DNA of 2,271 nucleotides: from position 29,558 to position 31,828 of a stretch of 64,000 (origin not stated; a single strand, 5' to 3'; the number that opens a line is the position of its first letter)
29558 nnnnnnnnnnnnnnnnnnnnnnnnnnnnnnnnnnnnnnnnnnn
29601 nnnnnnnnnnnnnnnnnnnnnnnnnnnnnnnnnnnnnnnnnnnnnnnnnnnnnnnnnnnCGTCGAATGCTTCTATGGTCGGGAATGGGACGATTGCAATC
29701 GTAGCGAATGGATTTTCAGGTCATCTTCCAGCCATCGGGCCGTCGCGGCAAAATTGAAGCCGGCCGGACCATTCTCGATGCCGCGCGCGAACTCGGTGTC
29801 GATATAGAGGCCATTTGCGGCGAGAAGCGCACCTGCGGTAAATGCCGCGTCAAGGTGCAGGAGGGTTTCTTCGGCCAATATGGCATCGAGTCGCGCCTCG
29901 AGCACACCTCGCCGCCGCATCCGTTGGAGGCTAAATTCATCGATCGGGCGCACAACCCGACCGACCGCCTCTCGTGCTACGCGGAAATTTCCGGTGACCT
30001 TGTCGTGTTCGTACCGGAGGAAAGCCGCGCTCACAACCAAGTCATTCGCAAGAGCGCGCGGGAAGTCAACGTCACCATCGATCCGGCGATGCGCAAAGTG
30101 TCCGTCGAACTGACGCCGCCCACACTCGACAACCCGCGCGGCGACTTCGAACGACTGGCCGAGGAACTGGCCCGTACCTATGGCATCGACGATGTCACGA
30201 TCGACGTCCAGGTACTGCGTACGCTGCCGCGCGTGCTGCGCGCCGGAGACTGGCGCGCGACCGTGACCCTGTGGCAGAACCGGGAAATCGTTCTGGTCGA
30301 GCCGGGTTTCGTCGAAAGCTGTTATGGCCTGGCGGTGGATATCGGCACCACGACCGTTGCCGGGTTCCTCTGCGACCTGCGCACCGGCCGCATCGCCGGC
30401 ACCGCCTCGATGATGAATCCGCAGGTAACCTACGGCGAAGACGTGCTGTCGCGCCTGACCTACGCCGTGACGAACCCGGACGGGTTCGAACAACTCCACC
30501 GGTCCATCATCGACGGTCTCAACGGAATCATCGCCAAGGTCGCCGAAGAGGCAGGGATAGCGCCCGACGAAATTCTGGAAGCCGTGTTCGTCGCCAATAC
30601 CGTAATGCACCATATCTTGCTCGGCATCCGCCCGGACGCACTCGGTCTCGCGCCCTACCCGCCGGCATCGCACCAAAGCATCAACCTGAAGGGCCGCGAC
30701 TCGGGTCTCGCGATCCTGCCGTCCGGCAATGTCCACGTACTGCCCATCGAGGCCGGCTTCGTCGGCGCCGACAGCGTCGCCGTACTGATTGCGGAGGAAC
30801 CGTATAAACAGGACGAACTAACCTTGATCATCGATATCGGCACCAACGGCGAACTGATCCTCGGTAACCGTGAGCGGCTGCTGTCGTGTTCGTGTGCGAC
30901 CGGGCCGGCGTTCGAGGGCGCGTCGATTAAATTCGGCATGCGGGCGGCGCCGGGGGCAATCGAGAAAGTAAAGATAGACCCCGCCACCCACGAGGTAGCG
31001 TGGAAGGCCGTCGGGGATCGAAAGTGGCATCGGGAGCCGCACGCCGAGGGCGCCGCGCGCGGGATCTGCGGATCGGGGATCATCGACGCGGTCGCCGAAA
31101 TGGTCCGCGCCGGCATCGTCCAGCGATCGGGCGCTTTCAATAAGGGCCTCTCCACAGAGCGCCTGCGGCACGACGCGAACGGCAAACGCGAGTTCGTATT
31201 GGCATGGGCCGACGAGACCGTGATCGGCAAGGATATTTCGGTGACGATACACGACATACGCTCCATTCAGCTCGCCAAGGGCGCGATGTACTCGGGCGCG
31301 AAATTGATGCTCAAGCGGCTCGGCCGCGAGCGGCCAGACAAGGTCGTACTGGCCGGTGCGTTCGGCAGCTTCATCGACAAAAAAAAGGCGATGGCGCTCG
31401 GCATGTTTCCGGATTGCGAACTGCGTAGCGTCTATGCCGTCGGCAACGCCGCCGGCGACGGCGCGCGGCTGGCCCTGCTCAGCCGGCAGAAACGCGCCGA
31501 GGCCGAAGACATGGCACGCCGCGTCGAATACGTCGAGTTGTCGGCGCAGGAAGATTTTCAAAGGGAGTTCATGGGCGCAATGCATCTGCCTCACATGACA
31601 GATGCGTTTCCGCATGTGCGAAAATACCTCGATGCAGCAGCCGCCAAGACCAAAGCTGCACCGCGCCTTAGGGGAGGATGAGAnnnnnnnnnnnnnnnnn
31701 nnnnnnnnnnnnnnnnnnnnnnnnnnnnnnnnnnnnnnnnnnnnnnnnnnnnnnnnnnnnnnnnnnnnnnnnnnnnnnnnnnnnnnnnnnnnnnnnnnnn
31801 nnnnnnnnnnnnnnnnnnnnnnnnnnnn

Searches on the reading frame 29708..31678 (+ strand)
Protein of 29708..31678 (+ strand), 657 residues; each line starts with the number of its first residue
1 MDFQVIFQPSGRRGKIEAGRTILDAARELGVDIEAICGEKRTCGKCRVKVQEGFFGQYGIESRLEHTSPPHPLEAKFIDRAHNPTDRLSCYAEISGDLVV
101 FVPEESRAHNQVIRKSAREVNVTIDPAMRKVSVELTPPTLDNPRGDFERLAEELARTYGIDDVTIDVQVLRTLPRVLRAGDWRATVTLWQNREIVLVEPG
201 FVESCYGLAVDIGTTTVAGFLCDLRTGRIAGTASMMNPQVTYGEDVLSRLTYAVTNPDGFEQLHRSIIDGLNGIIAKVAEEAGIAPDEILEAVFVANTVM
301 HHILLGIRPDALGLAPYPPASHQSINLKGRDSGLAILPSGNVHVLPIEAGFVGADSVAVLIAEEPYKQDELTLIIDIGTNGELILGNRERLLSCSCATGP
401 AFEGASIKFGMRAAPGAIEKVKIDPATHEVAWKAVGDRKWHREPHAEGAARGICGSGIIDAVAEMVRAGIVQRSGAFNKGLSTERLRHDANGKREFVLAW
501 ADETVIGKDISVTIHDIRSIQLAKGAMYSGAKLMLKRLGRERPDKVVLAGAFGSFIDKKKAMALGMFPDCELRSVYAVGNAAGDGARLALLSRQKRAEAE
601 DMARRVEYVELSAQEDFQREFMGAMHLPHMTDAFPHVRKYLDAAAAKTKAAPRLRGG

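Call 12: search_protein_families(library=pfam, proteins=[window:29708-31678:+], max_evalue=0.01)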
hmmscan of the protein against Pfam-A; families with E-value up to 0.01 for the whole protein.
window:29708-31678:+ (657 aa): 4 families
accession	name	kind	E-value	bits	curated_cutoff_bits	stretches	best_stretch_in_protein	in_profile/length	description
PF14574.11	RACo_C_ter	-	2.1e-96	322.4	27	1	370-637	1-260/261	C-terminal domain of RACo the ASKHA domain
PF17651.6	Raco_middle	-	2.3e-52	177.4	26.8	1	206-364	1-159/163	RACo middle region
PF17650.6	RACo_linker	-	1.5e-26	92.4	26.2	1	119-203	3-85/86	RACo linker region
PF00111.32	Fer2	-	4.5e-09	36.6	21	1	10-59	6-55/77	2Fe-2S iron-sulfur cluster binding domain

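Call 13: search_protein_families(library=ncbifam, proteins=[window:29708-31678:+], max_evalue=0.01)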
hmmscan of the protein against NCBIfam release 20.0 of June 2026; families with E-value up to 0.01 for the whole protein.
window:29708-31678:+ (657 aa): 5 families
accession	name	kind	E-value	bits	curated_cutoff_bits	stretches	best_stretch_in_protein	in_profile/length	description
NF040756.1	corr_regen_AcsV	exception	3.3e-149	498.2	800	1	5-630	2-626/632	corrinoid activation/regeneration protein AcsV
TIGR04270.1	Rama_corrin_act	subfamily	5.6e-32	110.8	500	1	206-622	1-411/534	methylamine methyltransferase corrinoid protein reductive activase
TIGR02007.1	fdx_isc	equivalog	1.5e-07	31.5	132.1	1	7-109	11-106/110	ISC system 2Fe-2S type ferredoxin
TIGR01941.1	nqrF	equivalog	6.9e-06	25.2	295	1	13-105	43-123/405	NADH:ubiquinone reductase (Na(+)-transporting) subunit F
NF058606.1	GlBtMonoRdsGbcB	equivalog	0.0002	20.4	500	1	3-53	278-327/362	glycine betaine monooxygenase reductase subunit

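Call 38: find_homologous_proteins(query=window:29708-31678:+, max_evalue=1e-40)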
Query window:29708-31678:+ (657 aa): 7993 proteins with E <= 1e-40 among 8000 candidates; the best 120 are listed.
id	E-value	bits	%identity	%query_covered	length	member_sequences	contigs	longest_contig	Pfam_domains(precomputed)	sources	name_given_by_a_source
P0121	0.0e+0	1482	100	100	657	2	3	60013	PF17650.7,PF00111.33,PF17651.7,PF14574.12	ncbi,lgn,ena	-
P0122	0.0e+0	1217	83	98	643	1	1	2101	PF17650.7,PF00111.33,PF17651.7,PF14574.12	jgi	jgi:uncharacterized 2Fe-2S/4Fe-4S cluster protein (DUF4445 family)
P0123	0.0e+0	1213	83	98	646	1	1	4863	PF17650.7,PF00111.33,PF17651.7,PF14574.12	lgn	-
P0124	0.0e+0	1170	80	98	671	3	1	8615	PF17650.7,PF00111.33,PF17651.7,PF14574.12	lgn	-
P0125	0.0e+0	1132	77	99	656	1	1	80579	PF17650.7,PF00111.33,PF17651.7,PF14574.12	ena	-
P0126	0.0e+0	1110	77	97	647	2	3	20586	PF17650.7,PF00111.33,PF17651.7,PF14574.12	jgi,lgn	-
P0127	0.0e+0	1103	74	99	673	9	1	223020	PF17650.7,PF00111.33,PF17651.7,PF14574.12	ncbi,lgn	-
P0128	0.0e+0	1096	74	99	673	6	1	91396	PF17650.7,PF00111.33,PF17651.7,PF14574.12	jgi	jgi:uncharacterized 2Fe-2S/4Fe-4S cluster protein (DUF4445 family)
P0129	0.0e+0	1085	73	99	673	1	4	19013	PF17650.7,PF00111.33,PF17651.7,PF14574.12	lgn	-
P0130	0.0e+0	1079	72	99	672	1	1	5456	PF17650.7,PF00111.33,PF17651.7,PF14574.12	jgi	jgi:uncharacterized 2Fe-2S/4Fe-4S cluster protein (DUF4445 family)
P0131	0.0e+0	1072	72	98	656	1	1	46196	PF17650.7,PF00111.33,PF17651.7,PF14574.12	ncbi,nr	ncbi:MAG: DUF4445 domain-containing protein [Deltaproteobacteria bacterium]|nr:DUF4445 domain-contai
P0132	0.0e+0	1051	70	98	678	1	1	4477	PF17650.7,PF00111.33,PF17651.7,PF14574.12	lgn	-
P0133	2.6e-266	904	61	97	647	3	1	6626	PF17650.7,PF00111.33,PF17651.7,PF14574.12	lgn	-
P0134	3.8e-265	900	60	97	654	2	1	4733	PF17650.7,PF00111.33,PF17651.7,PF14574.12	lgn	-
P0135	1.6e-264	898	61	98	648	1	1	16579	PF17650.7,PF00111.33,PF17651.7,PF14574.12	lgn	-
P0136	8.7e-264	895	59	98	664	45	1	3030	PF17650.7,PF00111.33,PF17651.7,PF14574.12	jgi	-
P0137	6.0e-263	892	61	98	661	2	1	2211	PF17650.7,PF00111.33,PF17651.7,PF14574.12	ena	-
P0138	1.5e-262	891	61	98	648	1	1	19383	PF17650.7,PF00111.33,PF17651.7,PF14574.12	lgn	-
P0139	4.2e-262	890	60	98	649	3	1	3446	PF17650.7,PF00111.33,PF17651.7,PF14574.12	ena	-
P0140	6.8e-262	889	60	97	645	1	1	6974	PF17650.7,PF00111.33,PF17651.7,PF14574.12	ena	-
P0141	8.7e-262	889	61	97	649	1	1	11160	PF17650.7,PF00111.33,PF17651.7,PF14574.12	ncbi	-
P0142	9.2e-262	889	61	97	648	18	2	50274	PF17650.7,PF00111.33,PF17651.7,PF14574.12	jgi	-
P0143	1.7e-261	888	60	97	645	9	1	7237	PF17650.7,PF00111.33,PF17651.7,PF14574.12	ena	-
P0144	3.8e-261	886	59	98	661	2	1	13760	PF17650.7,PF00111.33,PF17651.7,PF14574.12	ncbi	-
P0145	3.3e-260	883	60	97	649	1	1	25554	PF17650.7,PF00111.33,PF17651.7,PF14574.12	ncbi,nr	ncbi:MAG: ferredoxin [Chloroflexi bacterium B3_Chlor]|nr:MAG: ferredoxin [Chloroflexi bacterium B3_C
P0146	3.9e-260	883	60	98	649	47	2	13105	PF17650.7,PF00111.33,PF17651.7,PF14574.12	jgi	-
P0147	4.2e-260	883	60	97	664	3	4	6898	PF17650.7,PF00111.33,PF17651.7,PF14574.12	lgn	-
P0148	7.8e-260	882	60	97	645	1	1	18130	PF17650.7,PF00111.33,PF17651.7,PF14574.12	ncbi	ncbi:MAG: ASKHA domain-containing protein [Anaerolineae bacterium]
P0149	9.7e-259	879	61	97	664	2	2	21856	PF17650.7,PF00111.33,PF17651.7,PF14574.12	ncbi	-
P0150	6.8e-258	876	60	99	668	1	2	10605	PF17650.7,PF00111.33,PF17651.7,PF14574.12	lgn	-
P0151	9.9e-258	875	60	97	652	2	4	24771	PF17650.7,PF00111.33,PF17651.7,PF14574.12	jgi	jgi:uncharacterized 2Fe-2S/4Fe-4S cluster protein (DUF4445 family)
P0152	1.5e-257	875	58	98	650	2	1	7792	PF17650.7,PF00111.33,PF17651.7,PF14574.12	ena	-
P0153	5.6e-257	873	59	97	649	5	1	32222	PF17650.7,PF00111.33,PF17651.7,PF14574.12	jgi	jgi:uncharacterized 2Fe-2S/4Fe-4S cluster protein (DUF4445 family)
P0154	1.5e-256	871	59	97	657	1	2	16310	PF17650.7,PF00111.33,PF17651.7,PF14574.12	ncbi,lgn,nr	ncbi:MAG: DUF4445 domain-containing protein [Nitrospirae bacterium]|nr:MAG: DUF4445 domain-containin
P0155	1.7e-256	871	59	98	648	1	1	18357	PF17650.7,PF00111.33,PF17651.7,PF14574.12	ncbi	-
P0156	2.2e-256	871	60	97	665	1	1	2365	PF17650.7,PF00111.33,PF17651.7,PF14574.12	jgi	-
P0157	2.2e-256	871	59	98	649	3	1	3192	PF17650.7,PF00111.33,PF17651.7,PF14574.12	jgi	jgi:uncharacterized 2Fe-2S/4Fe-4S cluster protein (DUF4445 family)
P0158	2.5e-256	871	59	97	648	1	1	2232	PF17650.7,PF00111.33,PF17651.7,PF14574.12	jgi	-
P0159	2.9e-256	870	59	98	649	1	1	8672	PF17650.7,PF00111.33,PF17651.7,PF14574.12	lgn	-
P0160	3.0e-256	870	59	97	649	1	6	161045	PF17650.7,PF00111.33,PF17651.7,PF14574.12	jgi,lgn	jgi:uncharacterized 2Fe-2S/4Fe-4S cluster protein (DUF4445 family)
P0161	4.4e-256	870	59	98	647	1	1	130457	PF17650.7,PF00111.33,PF17651.7,PF14574.12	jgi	jgi:uncharacterized 2Fe-2S/4Fe-4S cluster protein (DUF4445 family)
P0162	5.8e-256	869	59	97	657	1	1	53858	PF17650.7,PF00111.33,PF17651.7,PF14574.12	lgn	-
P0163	7.2e-256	869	60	97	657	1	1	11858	PF17650.7,PF00111.33,PF17651.7,PF14574.12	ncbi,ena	-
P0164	1.2e-255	868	59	97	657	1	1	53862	PF17650.7,PF00111.33,PF17651.7,PF14574.12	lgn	-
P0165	1.2e-255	868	61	97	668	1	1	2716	PF17650.7,PF00111.33,PF17651.7,PF14574.12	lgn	-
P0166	1.4e-255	868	59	97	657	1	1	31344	PF17650.7,PF00111.33,PF17651.7,PF14574.12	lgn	-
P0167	1.6e-255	868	58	99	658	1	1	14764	PF17650.7,PF00111.33,PF17651.7,PF14574.12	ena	-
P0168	1.6e-255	868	59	99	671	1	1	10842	PF17650.7,PF00111.33,PF17651.7,PF14574.12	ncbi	-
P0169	1.8e-255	868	59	97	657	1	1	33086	PF17650.7,PF00111.33,PF17651.7,PF14574.12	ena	-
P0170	2.1e-255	868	59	97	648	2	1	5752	PF17650.7,PF00111.33,PF17651.7,PF14574.12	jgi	jgi:uncharacterized 2Fe-2S/4Fe-4S cluster protein (DUF4445 family)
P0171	2.4e-255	867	59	97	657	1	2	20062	PF17650.7,PF00111.33,PF17651.7,PF14574.12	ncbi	-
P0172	2.8e-255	867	59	97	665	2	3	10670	PF17650.7,PF00111.33,PF17651.7,PF14574.12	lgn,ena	-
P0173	2.9e-255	867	59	98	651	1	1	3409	PF17650.7,PF00111.33,PF17651.7,PF14574.12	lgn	-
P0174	3.1e-255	867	59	97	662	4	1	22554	PF17650.7,PF00111.33,PF17651.7,PF14574.12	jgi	-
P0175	3.3e-255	867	59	97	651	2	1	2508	PF17650.7,PF00111.33,PF17651.7,PF14574.12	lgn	-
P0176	4.6e-255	866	58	98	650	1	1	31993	PF17650.7,PF00111.33,PF17651.7,PF14574.12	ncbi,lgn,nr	ncbi:MAG: ASKHA domain-containing protein [Chloroflexi bacterium]|nr:ASKHA domain-containing protein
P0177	4.7e-255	866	58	98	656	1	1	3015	PF17650.7,PF00111.33,PF17651.7,PF14574.12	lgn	-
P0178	4.9e-255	866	59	98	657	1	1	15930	PF17650.7,PF00111.33,PF17651.7,PF14574.12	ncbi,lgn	-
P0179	5.0e-255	866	59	97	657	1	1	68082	PF17650.7,PF00111.33,PF17651.7,PF14574.12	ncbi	-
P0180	5.0e-255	866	59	97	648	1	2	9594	PF17650.7,PF00111.33,PF17651.7,PF14574.12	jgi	jgi:uncharacterized 2Fe-2S/4Fe-4S cluster protein (DUF4445 family)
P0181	8.7e-255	865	59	98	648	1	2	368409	PF17650.7,PF00111.33,PF17651.7,PF14574.12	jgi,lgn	jgi:uncharacterized 2Fe-2S/4Fe-4S cluster protein (DUF4445 family)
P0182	1.0e-254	865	58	97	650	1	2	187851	PF17650.7,PF00111.33,PF17651.7,PF14574.12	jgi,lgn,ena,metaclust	metaclust:\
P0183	1.8e-254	864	59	98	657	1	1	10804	PF17650.7,PF00111.33,PF17651.7,PF14574.12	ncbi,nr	ncbi:MAG: DUF4445 domain-containing protein [Nitrospirae bacterium]|nr:MAG: DUF4445 domain-containin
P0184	1.8e-254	864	59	98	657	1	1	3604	PF17650.7,PF00111.33,PF17651.7,PF14574.12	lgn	-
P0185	1.9e-254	864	59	97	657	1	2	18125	PF17650.7,PF00111.33,PF17651.7,PF14574.12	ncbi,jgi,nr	ncbi:MAG: DUF4445 domain-containing protein [Nitrospirae bacterium]|nr:DUF4445 domain-containing pro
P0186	2.0e-254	864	58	97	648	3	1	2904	PF17650.7,PF00111.33,PF17651.7,PF14574.12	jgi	jgi:uncharacterized 2Fe-2S/4Fe-4S cluster protein (DUF4445 family)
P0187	2.0e-254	864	58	98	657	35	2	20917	PF17650.7,PF00111.33,PF17651.7,PF14574.12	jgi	jgi:uncharacterized 2Fe-2S/4Fe-4S cluster protein (DUF4445 family)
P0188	2.5e-254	864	58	97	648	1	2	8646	PF17650.7,PF00111.33,PF17651.7,PF14574.12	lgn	-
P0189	3.1e-254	864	58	98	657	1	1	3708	PF17650.7,PF00111.33,PF17651.7,PF14574.12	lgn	-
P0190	3.6e-254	863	59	97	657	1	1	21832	PF17650.7,PF00111.33,PF17651.7,PF14574.12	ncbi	-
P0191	4.3e-254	863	58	98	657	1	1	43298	PF17650.7,PF00111.33,PF17651.7,PF14574.12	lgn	-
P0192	6.2e-254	863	59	97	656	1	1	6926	PF17650.7,PF00111.33,PF17651.7,PF14574.12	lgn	-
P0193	8.2e-254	862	58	98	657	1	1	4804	PF17650.7,PF00111.33,PF17651.7,PF14574.12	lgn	-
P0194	1.1e-253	862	59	97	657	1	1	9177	PF17650.7,PF00111.33,PF17651.7,PF14574.12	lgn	-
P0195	1.8e-253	861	58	98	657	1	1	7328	PF17650.7,PF00111.33,PF17651.7,PF14574.12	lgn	-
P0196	1.9e-253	861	59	97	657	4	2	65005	PF17650.7,PF00111.33,PF17651.7,PF14574.12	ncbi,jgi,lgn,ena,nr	ncbi:MAG TPA: DUF4445 domain-containing protein [Nitrospirae bacterium]|nr:DUF4445 domain-containing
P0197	2.0e-253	861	58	97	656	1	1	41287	PF17650.7,PF00111.33,PF17651.7,PF14574.12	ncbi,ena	-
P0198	2.1e-253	861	58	98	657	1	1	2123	PF17650.7,PF00111.33,PF17651.7,PF14574.12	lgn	-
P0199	2.1e-253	861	59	97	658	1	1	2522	PF17650.7,PF00111.33,PF17651.7,PF14574.12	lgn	-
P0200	2.8e-253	860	59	98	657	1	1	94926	PF17650.7,PF00111.33,PF17651.7,PF14574.12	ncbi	-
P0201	2.9e-253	860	58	98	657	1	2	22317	PF17650.7,PF00111.33,PF17651.7,PF14574.12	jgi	jgi:uncharacterized 2Fe-2S/4Fe-4S cluster protein (DUF4445 family)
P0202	3.1e-253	860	58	98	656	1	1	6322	PF17650.7,PF00111.33,PF17651.7,PF14574.12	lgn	-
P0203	3.1e-253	860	59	97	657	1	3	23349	PF17650.7,PF00111.33,PF17651.7,PF14574.12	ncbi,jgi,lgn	-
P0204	3.1e-253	860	59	97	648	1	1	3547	PF17650.7,PF00111.33,PF17651.7,PF14574.12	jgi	jgi:uncharacterized 2Fe-2S/4Fe-4S cluster protein (DUF4445 family)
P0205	4.3e-253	860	59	97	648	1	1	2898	PF17650.7,PF00111.33,PF17651.7,PF14574.12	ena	-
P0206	4.7e-253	860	58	97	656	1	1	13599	PF17650.7,PF00111.33,PF17651.7,PF14574.12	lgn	-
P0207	5.0e-253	860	58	98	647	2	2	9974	PF17650.7,PF00111.33,PF17651.7,PF14574.12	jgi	jgi:uncharacterized 2Fe-2S/4Fe-4S cluster protein (DUF4445 family)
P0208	5.3e-253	860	58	97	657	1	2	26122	PF17650.7,PF00111.33,PF17651.7,PF14574.12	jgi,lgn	jgi:uncharacterized 2Fe-2S/4Fe-4S cluster protein (DUF4445 family)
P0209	5.3e-253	860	57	98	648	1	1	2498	PF17650.7,PF00111.33,PF17651.7,PF14574.12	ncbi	ncbi:MAG: ASKHA domain-containing protein [Candidatus Hydrothermarchaeales archaeon]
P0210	5.8e-253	859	59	99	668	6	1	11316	PF17650.7,PF00111.33,PF17651.7,PF14574.12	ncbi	-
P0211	6.2e-253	859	59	97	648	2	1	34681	PF17650.7,PF00111.33,PF17651.7,PF14574.12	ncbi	-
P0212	6.2e-253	859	58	97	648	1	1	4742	PF17650.7,PF00111.33,PF17651.7,PF14574.12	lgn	-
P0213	6.5e-253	859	58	97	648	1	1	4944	PF17650.7,PF00111.33,PF17651.7,PF14574.12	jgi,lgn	jgi:uncharacterized 2Fe-2S/4Fe-4S cluster protein (DUF4445 family)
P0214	6.6e-253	859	58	98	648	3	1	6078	PF17650.7,PF00111.33,PF17651.7,PF14574.12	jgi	jgi:uncharacterized 2Fe-2S/4Fe-4S cluster protein (DUF4445 family)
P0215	6.6e-253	859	58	98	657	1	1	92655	PF17650.7,PF00111.33,PF17651.7,PF14574.12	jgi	jgi:uncharacterized 2Fe-2S/4Fe-4S cluster protein (DUF4445 family)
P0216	7.0e-253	859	58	97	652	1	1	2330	PF17650.7,PF00111.33,PF17651.7,PF14574.12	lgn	-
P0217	7.2e-253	859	58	97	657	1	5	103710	PF17650.7,PF00111.33,PF17651.7,PF14574.12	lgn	-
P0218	7.9e-253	859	58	97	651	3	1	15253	PF17650.7,PF00111.33,PF17651.7,PF14574.12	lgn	-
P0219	1.0e-252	859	58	98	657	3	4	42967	PF17650.7,PF00111.33,PF17651.7,PF14574.12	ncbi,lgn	-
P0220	1.0e-252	859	58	98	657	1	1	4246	PF17650.7,PF00111.33,PF17651.7,PF14574.12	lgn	-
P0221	1.5e-252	858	58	97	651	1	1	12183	PF17650.7,PF00111.33,PF17651.7,PF14574.12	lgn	-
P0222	1.6e-252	858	59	97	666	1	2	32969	PF17650.7,PF00111.33,PF17651.7,PF14574.12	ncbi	-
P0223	1.7e-252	858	58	98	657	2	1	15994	PF17650.7,PF00111.33,PF17651.7,PF14574.12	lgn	-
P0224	1.8e-252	858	58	97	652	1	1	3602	PF17650.7,PF00111.33,PF17651.7,PF14574.12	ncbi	-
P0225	1.8e-252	858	58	98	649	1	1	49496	PF17650.7,PF00111.33,PF17651.7,PF14574.12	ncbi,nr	ncbi:MAG: DUF4445 domain-containing protein [Chloroflexi bacterium]|nr:DUF4445 domain-containing pro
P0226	2.6e-252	857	60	97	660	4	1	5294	PF17650.7,PF00111.33,PF17651.7,PF14574.12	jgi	-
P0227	3.8e-252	857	58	98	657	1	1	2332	PF17650.7,PF00111.33,PF17651.7,PF14574.12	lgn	-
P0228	4.8e-252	856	58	97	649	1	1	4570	PF17650.7,PF00111.33,PF17651.7,PF14574.12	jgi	-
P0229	7.3e-252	856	58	99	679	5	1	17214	PF17650.7,PF00111.33,PF17651.7,PF14574.12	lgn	-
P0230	7.4e-252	856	59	97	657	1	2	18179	PF17650.7,PF00111.33,PF17651.7,PF14574.12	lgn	-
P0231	8.3e-252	856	58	98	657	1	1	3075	PF17650.7,PF00111.33,PF17651.7,PF14574.12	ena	-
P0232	8.9e-252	856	58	97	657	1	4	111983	PF17650.7,PF00111.33,PF17651.7,PF14574.12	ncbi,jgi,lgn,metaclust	jgi:uncharacterized 2Fe-2S/4Fe-4S cluster protein (DUF4445 family)|metaclust:\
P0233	1.3e-251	855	57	98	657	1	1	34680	PF17650.7,PF00111.33,PF17651.7,PF14574.12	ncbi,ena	-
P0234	1.4e-251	855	58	97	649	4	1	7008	PF17650.7,PF00111.33,PF17651.7,PF14574.12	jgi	jgi:uncharacterized 2Fe-2S/4Fe-4S cluster protein (DUF4445 family)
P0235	1.7e-251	855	57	97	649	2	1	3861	PF17650.7,PF00111.33,PF17651.7,PF14574.12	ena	-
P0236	2.3e-251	854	58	97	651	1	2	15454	PF17650.7,PF00111.33,PF17651.7,PF14574.12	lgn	-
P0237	2.5e-251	854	58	97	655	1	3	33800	PF17650.7,PF00111.33,PF17651.7,PF14574.12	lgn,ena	-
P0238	2.6e-251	854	57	98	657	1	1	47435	PF17650.7,PF00111.33,PF17651.7,PF14574.12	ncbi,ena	-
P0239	2.9e-251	854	58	98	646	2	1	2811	PF17650.7,PF00111.33,PF17651.7,PF14574.12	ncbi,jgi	-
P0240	3.2e-251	854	58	98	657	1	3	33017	PF17650.7,PF00111.33,PF17651.7,PF14574.12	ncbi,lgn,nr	ncbi:MAG: ASKHA domain-containing protein [Nitrospirae bacterium]|nr:ASKHA domain-containing protein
